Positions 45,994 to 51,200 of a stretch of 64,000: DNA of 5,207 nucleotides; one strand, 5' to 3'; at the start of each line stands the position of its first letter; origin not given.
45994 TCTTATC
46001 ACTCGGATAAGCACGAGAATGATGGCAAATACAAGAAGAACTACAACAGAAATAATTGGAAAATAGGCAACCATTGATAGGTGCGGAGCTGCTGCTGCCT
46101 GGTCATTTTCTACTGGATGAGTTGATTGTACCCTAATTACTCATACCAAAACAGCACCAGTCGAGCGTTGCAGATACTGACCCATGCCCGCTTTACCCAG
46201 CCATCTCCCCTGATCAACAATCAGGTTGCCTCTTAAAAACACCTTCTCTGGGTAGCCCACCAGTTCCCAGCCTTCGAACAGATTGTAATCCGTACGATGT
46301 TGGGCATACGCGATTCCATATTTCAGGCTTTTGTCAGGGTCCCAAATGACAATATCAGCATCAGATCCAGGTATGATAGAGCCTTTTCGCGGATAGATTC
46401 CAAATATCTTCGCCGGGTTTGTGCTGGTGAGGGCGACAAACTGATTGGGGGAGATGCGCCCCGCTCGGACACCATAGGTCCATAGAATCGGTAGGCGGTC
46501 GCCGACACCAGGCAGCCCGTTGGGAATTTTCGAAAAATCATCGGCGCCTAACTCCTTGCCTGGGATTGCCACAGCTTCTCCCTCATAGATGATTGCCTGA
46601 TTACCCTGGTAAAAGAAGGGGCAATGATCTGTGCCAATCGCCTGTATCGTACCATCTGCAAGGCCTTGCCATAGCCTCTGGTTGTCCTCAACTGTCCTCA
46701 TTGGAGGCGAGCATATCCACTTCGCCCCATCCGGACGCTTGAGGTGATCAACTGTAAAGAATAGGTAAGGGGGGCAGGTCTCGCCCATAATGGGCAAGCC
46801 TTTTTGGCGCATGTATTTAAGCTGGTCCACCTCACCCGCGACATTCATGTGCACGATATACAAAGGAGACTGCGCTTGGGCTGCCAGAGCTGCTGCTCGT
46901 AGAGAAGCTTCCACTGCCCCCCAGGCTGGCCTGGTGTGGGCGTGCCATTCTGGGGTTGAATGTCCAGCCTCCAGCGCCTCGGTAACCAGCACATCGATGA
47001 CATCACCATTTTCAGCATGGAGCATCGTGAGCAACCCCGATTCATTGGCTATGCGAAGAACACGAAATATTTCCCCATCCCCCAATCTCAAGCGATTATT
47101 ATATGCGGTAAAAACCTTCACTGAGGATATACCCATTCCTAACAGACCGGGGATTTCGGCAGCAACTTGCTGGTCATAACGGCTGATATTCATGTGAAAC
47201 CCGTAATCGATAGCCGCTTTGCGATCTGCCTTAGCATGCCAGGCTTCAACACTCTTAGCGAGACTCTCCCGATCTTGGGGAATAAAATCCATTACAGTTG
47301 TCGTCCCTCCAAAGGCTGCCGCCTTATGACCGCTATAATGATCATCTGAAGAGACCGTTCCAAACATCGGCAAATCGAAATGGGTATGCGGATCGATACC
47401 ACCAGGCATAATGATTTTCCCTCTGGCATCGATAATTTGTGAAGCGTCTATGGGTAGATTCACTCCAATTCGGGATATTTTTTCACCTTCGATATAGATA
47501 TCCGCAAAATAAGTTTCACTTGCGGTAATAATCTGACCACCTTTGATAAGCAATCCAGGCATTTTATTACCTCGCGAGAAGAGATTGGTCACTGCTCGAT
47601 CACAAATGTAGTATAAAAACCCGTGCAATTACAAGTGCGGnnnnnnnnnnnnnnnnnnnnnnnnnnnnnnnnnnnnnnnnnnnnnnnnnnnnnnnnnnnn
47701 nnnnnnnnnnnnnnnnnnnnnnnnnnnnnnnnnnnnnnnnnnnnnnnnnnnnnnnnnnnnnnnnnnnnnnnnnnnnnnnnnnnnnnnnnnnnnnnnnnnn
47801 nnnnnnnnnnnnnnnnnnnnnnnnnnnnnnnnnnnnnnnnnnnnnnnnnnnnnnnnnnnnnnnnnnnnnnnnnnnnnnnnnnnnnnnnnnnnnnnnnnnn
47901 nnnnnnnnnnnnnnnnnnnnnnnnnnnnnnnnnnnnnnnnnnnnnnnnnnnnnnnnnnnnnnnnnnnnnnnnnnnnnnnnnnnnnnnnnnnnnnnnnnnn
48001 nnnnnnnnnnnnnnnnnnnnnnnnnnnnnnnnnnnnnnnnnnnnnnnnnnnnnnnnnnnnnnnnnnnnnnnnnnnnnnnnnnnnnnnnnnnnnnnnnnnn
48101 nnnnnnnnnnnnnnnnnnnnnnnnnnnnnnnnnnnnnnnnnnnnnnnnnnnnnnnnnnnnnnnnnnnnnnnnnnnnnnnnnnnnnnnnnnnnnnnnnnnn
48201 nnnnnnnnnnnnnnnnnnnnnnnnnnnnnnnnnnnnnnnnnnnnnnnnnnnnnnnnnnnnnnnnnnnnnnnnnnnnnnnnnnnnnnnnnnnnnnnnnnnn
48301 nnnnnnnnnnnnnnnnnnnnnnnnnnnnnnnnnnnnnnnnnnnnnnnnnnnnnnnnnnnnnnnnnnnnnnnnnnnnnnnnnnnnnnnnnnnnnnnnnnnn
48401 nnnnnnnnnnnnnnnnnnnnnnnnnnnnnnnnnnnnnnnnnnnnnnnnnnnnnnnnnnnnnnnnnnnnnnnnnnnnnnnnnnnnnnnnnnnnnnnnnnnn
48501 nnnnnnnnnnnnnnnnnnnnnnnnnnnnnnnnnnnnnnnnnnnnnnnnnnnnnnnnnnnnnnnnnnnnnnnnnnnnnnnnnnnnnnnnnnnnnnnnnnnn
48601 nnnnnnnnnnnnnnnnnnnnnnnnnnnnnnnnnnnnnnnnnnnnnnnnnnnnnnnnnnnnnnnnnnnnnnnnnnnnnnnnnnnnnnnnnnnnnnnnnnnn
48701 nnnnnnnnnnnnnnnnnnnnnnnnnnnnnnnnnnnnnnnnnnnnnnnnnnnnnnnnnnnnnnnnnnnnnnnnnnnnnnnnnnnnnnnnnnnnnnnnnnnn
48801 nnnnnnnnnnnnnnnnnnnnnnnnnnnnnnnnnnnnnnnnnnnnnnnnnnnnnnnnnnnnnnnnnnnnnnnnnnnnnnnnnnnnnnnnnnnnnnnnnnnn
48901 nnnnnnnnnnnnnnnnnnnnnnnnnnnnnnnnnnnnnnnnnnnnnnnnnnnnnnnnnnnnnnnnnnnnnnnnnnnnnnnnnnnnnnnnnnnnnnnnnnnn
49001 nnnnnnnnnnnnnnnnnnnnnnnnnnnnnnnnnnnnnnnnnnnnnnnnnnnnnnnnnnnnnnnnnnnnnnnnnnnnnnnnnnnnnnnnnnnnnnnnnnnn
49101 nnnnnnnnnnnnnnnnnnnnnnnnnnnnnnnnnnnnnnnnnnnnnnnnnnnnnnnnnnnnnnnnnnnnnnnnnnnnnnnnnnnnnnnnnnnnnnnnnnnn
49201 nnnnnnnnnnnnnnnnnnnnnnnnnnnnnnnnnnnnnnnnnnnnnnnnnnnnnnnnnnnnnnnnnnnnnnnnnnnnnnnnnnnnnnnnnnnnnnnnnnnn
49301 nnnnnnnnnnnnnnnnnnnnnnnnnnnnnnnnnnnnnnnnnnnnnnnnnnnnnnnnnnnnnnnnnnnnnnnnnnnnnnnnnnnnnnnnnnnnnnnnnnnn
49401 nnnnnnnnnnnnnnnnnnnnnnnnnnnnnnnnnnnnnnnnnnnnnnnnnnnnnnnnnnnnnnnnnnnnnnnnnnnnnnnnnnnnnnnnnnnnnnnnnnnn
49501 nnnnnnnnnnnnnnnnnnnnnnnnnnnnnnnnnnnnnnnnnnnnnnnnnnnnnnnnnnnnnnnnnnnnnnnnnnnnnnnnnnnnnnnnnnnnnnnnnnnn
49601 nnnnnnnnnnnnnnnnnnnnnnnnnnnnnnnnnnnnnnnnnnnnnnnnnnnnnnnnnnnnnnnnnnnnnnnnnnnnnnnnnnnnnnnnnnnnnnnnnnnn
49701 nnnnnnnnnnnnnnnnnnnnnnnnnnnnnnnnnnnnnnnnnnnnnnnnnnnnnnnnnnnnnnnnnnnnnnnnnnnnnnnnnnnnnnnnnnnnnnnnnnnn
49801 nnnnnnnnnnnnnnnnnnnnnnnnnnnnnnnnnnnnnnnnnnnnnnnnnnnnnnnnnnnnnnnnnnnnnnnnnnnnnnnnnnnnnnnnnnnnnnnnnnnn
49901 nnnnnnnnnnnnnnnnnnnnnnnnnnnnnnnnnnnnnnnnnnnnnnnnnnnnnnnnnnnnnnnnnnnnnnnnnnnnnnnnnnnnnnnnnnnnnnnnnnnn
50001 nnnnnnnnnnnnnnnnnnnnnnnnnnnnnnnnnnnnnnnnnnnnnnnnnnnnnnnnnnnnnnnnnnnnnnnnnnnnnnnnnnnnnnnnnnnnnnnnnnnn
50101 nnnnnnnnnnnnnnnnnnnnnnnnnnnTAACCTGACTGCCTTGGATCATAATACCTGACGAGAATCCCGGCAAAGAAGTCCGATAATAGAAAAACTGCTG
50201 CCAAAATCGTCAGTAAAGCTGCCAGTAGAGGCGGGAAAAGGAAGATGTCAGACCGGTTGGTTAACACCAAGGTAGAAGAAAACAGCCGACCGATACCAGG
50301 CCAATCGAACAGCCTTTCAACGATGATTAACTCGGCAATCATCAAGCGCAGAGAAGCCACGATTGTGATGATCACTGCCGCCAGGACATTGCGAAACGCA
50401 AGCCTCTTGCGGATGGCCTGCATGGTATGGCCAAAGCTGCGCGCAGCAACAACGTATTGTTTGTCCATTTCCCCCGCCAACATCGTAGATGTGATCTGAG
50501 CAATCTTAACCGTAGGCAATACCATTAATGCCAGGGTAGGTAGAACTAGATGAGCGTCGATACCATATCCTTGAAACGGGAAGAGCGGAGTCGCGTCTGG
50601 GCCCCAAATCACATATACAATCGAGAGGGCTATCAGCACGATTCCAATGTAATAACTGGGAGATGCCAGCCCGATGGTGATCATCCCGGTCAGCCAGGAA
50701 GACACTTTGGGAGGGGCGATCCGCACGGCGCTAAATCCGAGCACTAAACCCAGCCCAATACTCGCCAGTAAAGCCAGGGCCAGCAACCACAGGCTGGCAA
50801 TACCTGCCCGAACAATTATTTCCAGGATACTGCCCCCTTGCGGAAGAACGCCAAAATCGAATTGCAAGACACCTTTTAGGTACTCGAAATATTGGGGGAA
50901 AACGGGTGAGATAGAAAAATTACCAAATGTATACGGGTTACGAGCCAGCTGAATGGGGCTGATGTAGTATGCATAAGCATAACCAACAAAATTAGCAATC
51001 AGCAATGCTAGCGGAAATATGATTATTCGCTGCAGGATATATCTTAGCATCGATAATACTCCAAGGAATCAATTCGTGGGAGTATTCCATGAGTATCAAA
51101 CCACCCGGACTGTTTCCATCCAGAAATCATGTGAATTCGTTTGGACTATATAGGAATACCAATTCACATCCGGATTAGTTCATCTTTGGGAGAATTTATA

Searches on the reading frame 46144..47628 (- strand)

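Call 37: search_protein_families(library=pfam, proteins=[window:46144-47628:-], max_evalue=0.00001)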
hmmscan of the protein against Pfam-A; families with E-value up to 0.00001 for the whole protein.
window:46144-47628:- (495 aa): 2 families
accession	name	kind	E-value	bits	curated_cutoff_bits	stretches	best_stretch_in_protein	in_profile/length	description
PF01979.26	Amidohydro_1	-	4.8e-24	85.7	25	1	72-469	1-344/345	Amidohydrolase family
PF07969.17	Amidohydro_3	-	8.5e-15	55.6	29.7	0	390-432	405-447/472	Amidohydrolase family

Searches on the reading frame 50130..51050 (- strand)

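Call 37: search_protein_families(library=pfam, proteins=[window:50130-51050:-], max_evalue=0.00001)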
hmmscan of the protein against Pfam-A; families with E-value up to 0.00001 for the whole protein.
window:50130-51050:- (307 aa): 1 family
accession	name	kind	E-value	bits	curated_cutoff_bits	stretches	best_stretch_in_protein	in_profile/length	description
PF00528.27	BPD_transp_1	-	1.1e-14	55.1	26.4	1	101-304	5-181/184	Binding-protein-dependent transport system inner membrane component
